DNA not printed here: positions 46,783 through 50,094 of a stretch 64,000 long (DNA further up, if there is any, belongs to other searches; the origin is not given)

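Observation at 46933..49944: PilB/GspE-type motor ATPase encoded as a covalent tandem of two complete ATPase modules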

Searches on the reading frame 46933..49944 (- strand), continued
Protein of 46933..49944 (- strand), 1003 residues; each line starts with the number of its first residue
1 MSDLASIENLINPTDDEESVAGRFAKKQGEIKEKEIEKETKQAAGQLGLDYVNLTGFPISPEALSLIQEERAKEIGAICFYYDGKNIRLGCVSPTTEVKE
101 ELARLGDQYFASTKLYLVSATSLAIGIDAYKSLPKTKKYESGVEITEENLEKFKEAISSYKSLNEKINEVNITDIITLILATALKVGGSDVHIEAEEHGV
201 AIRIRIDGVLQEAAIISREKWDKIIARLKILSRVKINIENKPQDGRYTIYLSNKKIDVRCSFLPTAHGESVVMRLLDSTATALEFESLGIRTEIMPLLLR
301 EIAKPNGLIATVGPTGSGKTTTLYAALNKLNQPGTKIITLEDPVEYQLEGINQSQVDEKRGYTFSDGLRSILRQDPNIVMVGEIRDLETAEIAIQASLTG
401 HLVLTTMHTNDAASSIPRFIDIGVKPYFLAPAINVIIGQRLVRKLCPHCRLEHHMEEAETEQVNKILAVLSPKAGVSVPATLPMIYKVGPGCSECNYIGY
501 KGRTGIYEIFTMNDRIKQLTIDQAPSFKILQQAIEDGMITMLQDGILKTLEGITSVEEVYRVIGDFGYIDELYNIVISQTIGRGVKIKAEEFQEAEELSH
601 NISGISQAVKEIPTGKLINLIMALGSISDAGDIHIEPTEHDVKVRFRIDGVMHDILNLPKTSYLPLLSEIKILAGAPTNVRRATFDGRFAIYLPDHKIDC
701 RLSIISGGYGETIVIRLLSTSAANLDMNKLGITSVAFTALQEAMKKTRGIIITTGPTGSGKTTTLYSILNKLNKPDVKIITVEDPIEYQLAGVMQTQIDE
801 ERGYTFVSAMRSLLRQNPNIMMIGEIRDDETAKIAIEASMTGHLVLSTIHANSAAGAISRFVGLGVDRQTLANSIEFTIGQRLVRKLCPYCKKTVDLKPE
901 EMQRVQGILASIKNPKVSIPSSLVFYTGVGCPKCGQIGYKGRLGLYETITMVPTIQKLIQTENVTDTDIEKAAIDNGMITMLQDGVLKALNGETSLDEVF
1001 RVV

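Call 20: find_encoding_contigs(protein=P0001, flank=10000, max_places=3)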
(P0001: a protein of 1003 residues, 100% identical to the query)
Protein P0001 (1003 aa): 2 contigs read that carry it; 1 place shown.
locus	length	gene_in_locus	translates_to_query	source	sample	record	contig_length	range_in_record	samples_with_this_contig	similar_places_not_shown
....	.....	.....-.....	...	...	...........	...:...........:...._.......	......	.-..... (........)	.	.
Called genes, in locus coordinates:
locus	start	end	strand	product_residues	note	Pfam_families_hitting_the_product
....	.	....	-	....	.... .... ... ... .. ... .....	-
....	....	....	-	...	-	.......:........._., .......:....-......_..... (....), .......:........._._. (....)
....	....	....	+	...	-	-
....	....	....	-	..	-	-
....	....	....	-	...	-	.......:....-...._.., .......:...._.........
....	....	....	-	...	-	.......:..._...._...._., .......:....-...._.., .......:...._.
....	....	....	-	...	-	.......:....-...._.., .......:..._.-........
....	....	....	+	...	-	-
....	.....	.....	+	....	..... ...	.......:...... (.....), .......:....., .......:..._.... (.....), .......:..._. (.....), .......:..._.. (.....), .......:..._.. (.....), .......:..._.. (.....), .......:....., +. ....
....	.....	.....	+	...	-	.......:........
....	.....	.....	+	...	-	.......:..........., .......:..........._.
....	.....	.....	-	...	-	?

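Call 21: find_encoding_contigs(protein=P0099, flank=10000, max_places=2)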
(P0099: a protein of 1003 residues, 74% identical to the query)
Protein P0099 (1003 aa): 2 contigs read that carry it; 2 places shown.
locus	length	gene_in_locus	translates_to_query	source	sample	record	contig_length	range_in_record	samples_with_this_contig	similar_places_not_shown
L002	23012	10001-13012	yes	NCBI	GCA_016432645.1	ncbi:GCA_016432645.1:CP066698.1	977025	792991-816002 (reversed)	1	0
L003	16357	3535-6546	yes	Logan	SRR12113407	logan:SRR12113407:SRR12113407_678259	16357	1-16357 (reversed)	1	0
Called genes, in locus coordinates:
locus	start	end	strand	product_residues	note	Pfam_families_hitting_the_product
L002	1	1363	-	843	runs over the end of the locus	PF00521:DNA_topoisoIV, PF03989:DNA_gyraseA_C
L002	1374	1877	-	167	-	-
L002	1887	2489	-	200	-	PF00334:NDK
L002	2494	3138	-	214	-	PF13483:Lactamase_B_3, PF12706:Lactamase_B_2 (weak)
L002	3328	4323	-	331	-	-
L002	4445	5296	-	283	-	PF00753:Lactamase_B, PF23023:Anti-Pycsar_Apyc1 (weak), PF12706:Lactamase_B_2 (weak)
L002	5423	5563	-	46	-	-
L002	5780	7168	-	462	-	PF00587:tRNA-synt_2b, PF03129:HGTP_anticodon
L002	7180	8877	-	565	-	PF03485:Arg_tRNA_synt_N, PF00750:tRNA-synt_1d, PF05746:DALR_1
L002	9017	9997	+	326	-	-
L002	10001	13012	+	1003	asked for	PF05157:MshEN (weak), PF25199:nSTAND_NTPase5 (faint), PF00437:T2SSE, PF16796:Microtub_bd (faint), PF00004:AAA (faint), PF00005:ABC_tran (faint), PF01637:ATPase_2 (faint), PF00437:T2SSE, +10 more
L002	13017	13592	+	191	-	PF01997:Translin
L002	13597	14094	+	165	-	PF00149:Metallophos, PF12850:Metallophos_2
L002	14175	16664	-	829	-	PF00005:ABC_tran (faint), PF02463:SMC_N (faint), PF03193:RsgA_GTPase (faint), PF13191:AAA_16 (faint), PF13401:AAA_22 (faint), PF13476:AAA_23 (faint), PF13481:AAA_25 (faint), PF17755:UvrA_DNA-bind, +4 more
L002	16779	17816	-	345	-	PF13091:PLDc_2, PF00614:PLDc (weak), PF13091:PLDc_2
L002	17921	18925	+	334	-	PF02655:ATP-grasp_3 (faint), PF14398:ATPgrasp_YheCD (faint), PF05770:Ins134_P3_kin (faint), PF07478:Dala_Dala_lig_C, PF08443:RimK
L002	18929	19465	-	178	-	-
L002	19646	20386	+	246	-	PF07826:IMP_cyclohyd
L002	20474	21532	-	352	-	PF01808:AICARFT_IMPCHas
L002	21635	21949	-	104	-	-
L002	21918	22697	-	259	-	-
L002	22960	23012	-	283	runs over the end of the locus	PF03721:UDPG_MGDP_dh_N, PF00984:UDPG_MGDP_dh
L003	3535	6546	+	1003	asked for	PF05157:MshEN (weak), PF25199:nSTAND_NTPase5 (faint), PF00437:T2SSE, PF16796:Microtub_bd (faint), PF00004:AAA (faint), PF00005:ABC_tran (faint), PF01637:ATPase_2 (faint), PF00437:T2SSE, +10 more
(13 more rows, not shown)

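Call 24: search_solved_structures(query=window:46933-49944:-, max_evalue=1e-20)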
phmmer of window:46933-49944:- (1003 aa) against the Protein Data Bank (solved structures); distinct sequences matched with E-value up to 1e-20: 20.
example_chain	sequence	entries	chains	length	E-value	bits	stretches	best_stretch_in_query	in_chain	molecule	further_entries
4ksr_A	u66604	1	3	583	8.7e-101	341.5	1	159-582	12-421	Type II secretion system protein E, Hemolysin-coregulated protein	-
4kss_A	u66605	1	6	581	9.5e-101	341.4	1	159-567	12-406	Type II secretion system protein E, hemolysin-coregulated protein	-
1p9r_A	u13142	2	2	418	3.4e-100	339.5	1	155-561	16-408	General secretion pathway protein E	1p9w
4pht_A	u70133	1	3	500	2.9e-99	336.5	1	155-563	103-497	General secretory pathway protein E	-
3jc8_Ba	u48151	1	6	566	2.6e-98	333.3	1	23-560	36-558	Type IV-A pilus assembly ATPase PilB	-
5tsg_B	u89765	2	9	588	3.9e-96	326.1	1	22-562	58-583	Type IV pilus biogenesis ATPase PilB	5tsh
6olj_C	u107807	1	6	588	4.6e-96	325.9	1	22-562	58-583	Type IV pilus biogenesis ATPase PilB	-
5zfr_A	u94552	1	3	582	1.8e-95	323.9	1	28-562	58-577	Type IV pilus biogenesis ATPase PilB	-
6f8l_G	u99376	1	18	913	6.5e-88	298.9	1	40-560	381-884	Type IV pilus assembly protein PilF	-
5oiu_A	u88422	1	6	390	1.4e-85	291.2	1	616-1000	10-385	Type IV pilus assembly protein PilF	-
5it5_F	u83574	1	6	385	2.1e-85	290.6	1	621-1000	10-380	ATP binding motif-containing protein PilF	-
6ejf_A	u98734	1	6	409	2.4e-85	290.4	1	621-1000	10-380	Type IV pilus assembly protein PilF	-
5fl3_A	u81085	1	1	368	3.9e-33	117.6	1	180-427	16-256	PILI RETRACTION PROTEIN PILT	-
2ewv_A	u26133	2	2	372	3.9e-32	114.3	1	178-423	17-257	twitching motility protein PilT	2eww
2gsz_A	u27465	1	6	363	6.1e-32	113.7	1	179-423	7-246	twitching motility protein PilT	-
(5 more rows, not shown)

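Call 25: search_protein_families(library=ncbifam, proteins=[window:46933-49944:-], max_evalue=0.001)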
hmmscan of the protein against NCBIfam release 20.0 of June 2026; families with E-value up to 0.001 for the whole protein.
window:46933-49944:- (1003 aa): 48 families (the best 25 are shown)
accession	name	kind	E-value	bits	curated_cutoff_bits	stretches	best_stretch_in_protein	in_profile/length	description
TIGR02533.1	type_II_gspE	equivalog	3.6e-269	893.3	630.25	2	142-562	79-485/486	type II secretion system ATPase GspE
TIGR02538.1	type_IV_pilB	equivalog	4.4e-261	867.4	675.65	2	27-563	37-562/564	type IV-A pilus assembly ATPase PilB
NF007755.0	PRK10436.1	equivalog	5.1e-230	763.9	617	2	146-565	59-461/465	type II secretion system protein GspE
NF053534.1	T4PilAsmATPsTfpB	equivalog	5.2e-215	715.2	850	2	144-563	173-582/584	type IV pilus assembly ATPase TfpB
NF041000.1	ATPase_ComGA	equivalog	8.8e-140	464.2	300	2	179-443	3-266/267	competence type IV pilus ATPase ComGA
TIGR01420.1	pilT_fam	subfamily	4.6e-95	318.8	319.1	2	177-422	3-242/343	PilT/PilU family type 4a pilus ATPase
TIGR02525.1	plasmid_TraJ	equivalog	7.2e-54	183.1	368.3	2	739-864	140-272/372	plasmid transfer ATPase TraJ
TIGR02524.1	dot_icm_DotB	equivalog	3e-42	145.1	463.3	2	710-884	102-279/358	Dot/Icm type IV secretion system ATPase DotB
NF058587.1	archaellum_moto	equivalog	1.1e-37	130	550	2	749-867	276-399/527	archaellum flagellar ATPase motor FlaI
TIGR02782.1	TrbB_P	equivalog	1.2e-30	106.9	304.55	2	732-862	121-253/303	P-type conjugative transfer ATPase TrbB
TIGR02788.1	VirB11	equivalog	4e-26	91.8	249.95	2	738-870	135-271/308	P-type DNA transfer ATPase VirB11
NF010469.0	PRK13894.1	subfamily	4.5e-25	88.7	508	2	733-881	135-284/320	conjugal transfer ATPase TrbB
TIGR03819.1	heli_sec_ATPase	hypoth_equivalog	1.4e-24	87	373.15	2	709-866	138-302/340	TadA family conjugal transfer-associated ATPase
NF053672.1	bindosome_BasE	exception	1.3e-23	83.5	1000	2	290-418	254-387/512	bindosome assembly system ATPase subunit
NF010407.0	PRK13833.1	subfamily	6.7e-23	81.6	499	2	732-865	129-263/323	conjugal transfer protein TrbB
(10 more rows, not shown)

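Call 30: search_protein_representatives(protein=window:46933-49944:-)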
Query: 1003 residues. Proteins with E-value up to 0.001 (for the whole library): 56088; up to 1e-10: 35475; up to 1e-30: 15561. The best 150 are listed.
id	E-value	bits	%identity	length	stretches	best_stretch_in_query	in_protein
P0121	0.0e+00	1400.9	63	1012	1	15-1003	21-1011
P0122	3.4e-294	994.8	43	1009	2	29-903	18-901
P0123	6.0e-281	951.0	47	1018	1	30-1002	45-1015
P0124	3.2e-246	836.1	43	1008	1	36-1002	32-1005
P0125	1.4e-240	817.4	43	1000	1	25-1002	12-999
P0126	4.4e-232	789.3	42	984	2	30-905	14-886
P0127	1.1e-227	774.8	41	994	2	33-565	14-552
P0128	2.4e-220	750.5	40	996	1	26-1002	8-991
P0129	5.0e-217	739.5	41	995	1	25-1003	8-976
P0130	1.9e-214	730.9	40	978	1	35-994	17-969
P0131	3.2e-212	723.6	40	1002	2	23-902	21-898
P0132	1.3e-211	721.6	39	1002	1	31-1002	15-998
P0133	1.0e-208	712.0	38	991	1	36-1003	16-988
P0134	4.0e-165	567.7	45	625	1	140-734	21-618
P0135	3.0e-162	558.2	38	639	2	613-1003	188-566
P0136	4.5e-156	537.8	35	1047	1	167-1002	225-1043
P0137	9.5e-155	533.4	48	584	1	12-563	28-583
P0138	3.1e-153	528.4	62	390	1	620-1002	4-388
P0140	1.8e-149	515.9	37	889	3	616-1002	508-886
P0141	1.1e-147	510.0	37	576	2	616-1003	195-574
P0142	4.8e-143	494.7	41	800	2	609-1002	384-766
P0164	4.7e-124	431.8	34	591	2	593-1000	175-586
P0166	7.3e-124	431.2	43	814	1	27-574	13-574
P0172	7.1e-121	421.3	41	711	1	24-587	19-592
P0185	3.1e-118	412.5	40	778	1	24-587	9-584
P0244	2.5e-111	389.7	39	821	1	25-599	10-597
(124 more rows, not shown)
